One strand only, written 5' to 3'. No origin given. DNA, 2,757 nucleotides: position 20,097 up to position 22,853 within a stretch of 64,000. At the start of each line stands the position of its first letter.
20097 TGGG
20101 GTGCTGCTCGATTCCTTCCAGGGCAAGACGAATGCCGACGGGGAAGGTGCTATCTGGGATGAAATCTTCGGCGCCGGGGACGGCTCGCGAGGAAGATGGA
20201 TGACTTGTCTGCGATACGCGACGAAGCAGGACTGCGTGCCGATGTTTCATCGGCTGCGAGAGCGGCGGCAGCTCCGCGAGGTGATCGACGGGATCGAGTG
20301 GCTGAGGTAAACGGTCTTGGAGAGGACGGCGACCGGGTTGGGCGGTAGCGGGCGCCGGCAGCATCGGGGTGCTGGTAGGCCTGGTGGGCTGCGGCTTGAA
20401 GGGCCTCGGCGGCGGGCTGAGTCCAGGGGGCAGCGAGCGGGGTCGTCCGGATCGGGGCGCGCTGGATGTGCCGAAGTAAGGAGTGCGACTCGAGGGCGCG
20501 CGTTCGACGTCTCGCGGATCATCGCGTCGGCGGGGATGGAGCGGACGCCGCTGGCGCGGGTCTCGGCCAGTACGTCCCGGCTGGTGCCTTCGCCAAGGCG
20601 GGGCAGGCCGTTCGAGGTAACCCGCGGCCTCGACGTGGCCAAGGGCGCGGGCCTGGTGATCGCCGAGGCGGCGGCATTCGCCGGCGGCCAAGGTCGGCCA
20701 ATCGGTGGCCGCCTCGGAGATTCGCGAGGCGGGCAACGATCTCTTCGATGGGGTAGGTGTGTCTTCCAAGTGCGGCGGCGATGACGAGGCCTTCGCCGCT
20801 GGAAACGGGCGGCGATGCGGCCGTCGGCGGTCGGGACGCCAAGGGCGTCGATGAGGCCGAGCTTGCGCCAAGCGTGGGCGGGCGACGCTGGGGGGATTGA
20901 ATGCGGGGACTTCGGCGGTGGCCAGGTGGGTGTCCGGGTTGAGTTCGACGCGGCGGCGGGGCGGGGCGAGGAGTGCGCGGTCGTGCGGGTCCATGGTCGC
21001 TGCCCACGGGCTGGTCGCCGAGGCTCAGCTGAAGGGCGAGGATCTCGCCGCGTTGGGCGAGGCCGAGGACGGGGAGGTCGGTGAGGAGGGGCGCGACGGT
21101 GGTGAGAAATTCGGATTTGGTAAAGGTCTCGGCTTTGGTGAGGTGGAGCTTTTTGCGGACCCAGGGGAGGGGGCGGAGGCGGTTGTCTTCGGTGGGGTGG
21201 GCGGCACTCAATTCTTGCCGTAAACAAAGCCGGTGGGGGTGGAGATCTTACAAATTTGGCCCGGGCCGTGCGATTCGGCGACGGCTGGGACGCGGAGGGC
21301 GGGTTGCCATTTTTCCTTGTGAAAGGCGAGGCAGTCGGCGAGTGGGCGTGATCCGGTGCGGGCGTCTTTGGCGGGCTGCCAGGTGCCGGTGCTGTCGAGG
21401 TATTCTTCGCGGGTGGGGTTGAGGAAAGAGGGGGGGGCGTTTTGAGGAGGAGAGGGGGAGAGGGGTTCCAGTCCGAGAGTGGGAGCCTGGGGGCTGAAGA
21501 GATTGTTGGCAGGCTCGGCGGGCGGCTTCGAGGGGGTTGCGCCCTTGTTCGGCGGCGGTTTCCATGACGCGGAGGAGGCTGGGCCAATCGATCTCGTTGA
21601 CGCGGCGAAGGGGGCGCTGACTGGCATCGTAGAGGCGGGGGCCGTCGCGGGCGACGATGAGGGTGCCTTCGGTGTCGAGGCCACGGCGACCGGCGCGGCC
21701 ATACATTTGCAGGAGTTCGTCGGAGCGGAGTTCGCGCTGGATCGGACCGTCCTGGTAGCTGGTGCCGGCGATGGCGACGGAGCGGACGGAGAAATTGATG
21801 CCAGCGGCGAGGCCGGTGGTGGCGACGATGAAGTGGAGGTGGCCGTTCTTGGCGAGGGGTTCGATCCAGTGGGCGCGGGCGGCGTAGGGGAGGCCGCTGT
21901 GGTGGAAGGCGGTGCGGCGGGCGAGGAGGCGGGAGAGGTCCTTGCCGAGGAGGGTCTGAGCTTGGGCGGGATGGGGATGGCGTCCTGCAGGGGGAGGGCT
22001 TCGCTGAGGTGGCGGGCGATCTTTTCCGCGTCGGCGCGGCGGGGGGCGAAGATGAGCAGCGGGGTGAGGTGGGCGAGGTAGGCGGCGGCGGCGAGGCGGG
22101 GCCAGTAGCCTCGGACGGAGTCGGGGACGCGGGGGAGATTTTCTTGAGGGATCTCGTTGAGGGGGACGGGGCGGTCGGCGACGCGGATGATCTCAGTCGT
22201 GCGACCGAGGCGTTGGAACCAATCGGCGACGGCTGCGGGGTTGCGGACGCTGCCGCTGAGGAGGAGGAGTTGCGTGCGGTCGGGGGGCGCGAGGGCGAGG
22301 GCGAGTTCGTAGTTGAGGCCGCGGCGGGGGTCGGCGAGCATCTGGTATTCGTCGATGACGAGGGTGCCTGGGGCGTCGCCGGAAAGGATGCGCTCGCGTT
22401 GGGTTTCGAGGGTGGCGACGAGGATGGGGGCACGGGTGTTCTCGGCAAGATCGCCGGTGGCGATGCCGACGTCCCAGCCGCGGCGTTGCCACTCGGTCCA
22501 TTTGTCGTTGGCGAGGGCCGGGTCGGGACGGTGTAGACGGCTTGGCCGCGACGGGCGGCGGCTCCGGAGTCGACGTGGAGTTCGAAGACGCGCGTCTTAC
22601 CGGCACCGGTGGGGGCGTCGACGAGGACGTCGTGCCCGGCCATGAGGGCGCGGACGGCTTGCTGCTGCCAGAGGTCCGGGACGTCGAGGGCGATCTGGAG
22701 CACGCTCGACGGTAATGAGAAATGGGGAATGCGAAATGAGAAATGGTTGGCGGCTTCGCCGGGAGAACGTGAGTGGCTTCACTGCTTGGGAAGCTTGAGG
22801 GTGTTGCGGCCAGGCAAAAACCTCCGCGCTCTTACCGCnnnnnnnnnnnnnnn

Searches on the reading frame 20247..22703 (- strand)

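Call 54: search_protein_families(library=pfam, proteins=[window:20247-22703:-], max_evalue=0.001)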
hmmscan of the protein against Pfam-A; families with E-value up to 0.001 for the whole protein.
window:20247-22703:- (818 aa): 1 family
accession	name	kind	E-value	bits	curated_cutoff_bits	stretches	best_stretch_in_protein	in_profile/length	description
PF00270.35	DEAD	-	1.2e-08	35.4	26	1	13-62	4-55/167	DEAD/DEAH box helicase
